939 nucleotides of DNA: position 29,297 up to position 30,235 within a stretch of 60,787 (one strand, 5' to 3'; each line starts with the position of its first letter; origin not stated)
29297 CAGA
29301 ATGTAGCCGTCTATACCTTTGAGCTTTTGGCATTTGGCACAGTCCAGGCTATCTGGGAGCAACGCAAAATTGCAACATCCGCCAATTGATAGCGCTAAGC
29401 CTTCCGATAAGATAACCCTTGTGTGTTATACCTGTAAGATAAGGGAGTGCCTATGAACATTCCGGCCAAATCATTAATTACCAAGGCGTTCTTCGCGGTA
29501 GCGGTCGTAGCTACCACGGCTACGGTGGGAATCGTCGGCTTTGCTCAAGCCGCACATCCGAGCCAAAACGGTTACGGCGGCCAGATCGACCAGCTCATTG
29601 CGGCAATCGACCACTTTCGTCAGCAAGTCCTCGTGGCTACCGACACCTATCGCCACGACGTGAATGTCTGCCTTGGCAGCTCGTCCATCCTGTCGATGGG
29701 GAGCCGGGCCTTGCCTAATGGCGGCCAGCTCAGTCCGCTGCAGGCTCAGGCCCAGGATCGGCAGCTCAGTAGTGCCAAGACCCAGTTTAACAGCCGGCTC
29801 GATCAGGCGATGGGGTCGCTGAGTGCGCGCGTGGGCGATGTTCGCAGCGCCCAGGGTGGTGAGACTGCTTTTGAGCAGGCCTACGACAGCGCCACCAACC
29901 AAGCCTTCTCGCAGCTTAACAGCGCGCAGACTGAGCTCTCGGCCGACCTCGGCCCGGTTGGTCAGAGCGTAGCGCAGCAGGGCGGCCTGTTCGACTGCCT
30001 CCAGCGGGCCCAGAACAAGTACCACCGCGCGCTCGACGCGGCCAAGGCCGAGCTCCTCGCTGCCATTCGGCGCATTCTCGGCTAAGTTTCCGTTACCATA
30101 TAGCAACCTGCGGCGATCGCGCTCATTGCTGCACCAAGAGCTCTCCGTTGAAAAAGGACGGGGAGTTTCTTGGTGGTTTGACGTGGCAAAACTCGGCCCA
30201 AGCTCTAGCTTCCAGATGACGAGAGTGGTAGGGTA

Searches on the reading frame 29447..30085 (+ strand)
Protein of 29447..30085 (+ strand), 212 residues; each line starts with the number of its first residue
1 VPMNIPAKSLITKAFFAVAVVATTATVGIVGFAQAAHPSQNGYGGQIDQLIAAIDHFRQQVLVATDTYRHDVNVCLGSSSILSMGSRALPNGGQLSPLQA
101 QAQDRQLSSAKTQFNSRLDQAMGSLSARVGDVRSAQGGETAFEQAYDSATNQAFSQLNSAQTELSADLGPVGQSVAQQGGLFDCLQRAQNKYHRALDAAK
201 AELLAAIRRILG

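Call 48: search_protein_families(library=phrogs, proteins=[window:29447-30085:+], max_evalue=0.1)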
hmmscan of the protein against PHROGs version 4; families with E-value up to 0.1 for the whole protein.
window:29447-30085:+ (212 aa): 2 families
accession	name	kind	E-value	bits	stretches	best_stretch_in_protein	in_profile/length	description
phrog_1389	-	unknown function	0.021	15.9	1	116-190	15-89/122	-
phrog_16756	-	unknown function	0.05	14.7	0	179-203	27-51/58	-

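Call 49: search_protein_families(library=padloc, proteins=[window:29447-30085:+], max_evalue=0.1)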
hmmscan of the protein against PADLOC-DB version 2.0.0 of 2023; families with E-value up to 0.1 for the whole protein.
window:29447-30085:+ (212 aa): 0 families

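Call 50: search_protein_families(library=ncbifam, proteins=[window:29447-30085:+], max_evalue=0.1)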
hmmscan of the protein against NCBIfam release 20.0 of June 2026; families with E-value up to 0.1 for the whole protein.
window:29447-30085:+ (212 aa): 0 families
